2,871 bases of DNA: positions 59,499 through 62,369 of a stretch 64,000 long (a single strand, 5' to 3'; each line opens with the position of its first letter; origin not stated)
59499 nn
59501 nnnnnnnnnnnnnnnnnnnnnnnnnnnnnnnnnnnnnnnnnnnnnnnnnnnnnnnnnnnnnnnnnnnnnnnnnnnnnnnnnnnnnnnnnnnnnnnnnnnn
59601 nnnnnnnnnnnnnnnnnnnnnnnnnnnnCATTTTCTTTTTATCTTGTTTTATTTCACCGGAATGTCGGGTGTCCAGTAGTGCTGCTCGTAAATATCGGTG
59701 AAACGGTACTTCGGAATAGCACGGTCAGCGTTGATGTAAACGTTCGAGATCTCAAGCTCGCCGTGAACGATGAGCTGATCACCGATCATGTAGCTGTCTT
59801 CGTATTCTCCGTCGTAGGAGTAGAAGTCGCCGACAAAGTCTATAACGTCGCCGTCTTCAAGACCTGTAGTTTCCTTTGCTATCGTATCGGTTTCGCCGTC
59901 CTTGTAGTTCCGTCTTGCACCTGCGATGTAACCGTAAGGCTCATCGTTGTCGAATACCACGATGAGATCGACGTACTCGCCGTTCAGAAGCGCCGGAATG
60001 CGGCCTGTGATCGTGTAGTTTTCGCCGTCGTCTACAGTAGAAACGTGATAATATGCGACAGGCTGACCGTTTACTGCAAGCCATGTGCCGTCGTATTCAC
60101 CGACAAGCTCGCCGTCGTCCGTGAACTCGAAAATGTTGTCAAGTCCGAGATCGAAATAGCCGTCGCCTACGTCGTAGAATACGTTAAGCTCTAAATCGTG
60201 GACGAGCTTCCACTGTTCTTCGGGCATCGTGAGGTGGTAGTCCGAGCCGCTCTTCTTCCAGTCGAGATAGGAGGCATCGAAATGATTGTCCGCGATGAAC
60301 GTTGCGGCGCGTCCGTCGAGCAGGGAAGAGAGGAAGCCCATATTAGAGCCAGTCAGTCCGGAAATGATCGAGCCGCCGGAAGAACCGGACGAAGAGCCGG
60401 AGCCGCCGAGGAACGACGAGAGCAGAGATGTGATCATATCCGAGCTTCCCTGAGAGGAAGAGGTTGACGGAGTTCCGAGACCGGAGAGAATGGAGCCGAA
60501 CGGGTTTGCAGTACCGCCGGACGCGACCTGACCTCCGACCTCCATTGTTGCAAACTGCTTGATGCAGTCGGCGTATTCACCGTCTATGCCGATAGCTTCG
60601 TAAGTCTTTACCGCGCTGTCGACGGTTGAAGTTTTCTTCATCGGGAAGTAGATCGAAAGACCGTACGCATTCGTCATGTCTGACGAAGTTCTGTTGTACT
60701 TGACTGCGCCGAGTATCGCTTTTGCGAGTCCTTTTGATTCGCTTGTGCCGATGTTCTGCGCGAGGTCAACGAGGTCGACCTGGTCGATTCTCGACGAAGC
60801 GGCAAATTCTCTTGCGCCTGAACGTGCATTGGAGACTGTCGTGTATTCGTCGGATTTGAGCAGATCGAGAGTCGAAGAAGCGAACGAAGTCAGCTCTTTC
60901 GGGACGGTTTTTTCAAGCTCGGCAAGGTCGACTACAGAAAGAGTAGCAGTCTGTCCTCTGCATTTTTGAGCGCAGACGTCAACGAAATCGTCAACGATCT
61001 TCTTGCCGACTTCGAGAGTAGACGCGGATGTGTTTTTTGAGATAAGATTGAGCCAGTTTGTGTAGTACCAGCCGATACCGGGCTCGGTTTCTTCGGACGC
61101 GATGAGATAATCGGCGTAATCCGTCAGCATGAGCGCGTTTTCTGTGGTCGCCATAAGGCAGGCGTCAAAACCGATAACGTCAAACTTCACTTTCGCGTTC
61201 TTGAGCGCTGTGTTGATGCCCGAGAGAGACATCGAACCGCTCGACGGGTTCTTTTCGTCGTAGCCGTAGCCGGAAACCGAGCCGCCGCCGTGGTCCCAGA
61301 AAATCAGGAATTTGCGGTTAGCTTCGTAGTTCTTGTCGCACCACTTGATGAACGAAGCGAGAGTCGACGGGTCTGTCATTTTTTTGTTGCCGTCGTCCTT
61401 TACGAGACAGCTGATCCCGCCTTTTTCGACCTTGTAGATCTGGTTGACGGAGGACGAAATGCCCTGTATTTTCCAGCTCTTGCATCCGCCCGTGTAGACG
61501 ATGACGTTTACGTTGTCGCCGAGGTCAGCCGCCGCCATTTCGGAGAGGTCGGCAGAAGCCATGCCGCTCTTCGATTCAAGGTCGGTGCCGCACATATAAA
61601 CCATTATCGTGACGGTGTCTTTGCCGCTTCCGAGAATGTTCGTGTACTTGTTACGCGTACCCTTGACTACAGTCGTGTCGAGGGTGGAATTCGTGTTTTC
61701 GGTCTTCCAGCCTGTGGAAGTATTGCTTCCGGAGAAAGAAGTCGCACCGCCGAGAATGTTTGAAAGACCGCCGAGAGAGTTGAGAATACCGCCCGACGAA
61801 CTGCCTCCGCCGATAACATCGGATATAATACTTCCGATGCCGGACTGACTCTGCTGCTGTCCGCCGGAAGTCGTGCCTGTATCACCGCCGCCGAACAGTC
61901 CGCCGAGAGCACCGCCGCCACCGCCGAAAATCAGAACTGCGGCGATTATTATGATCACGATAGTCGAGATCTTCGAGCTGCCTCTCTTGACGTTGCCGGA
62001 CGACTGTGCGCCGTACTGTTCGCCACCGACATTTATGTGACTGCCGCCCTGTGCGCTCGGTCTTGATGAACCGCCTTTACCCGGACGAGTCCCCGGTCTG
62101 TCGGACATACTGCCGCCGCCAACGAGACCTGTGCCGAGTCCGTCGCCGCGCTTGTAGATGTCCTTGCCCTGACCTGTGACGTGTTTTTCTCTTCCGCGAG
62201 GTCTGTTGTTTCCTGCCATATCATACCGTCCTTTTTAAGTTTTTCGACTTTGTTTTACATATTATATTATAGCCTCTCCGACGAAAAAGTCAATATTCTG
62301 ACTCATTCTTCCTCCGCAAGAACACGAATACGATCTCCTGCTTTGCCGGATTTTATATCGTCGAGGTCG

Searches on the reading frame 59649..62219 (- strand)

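Call 18: search_protein_families(library=pfam, proteins=[window:59649-62219:-], max_evalue=0.0001)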
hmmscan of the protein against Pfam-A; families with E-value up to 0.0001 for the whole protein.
window:59649-62219:- (856 aa): 1 family
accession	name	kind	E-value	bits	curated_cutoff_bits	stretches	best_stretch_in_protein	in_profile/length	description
PF03415.19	Peptidase_C11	-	5.8e-47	161.4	25.8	1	207-493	1-280/359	Clostripain family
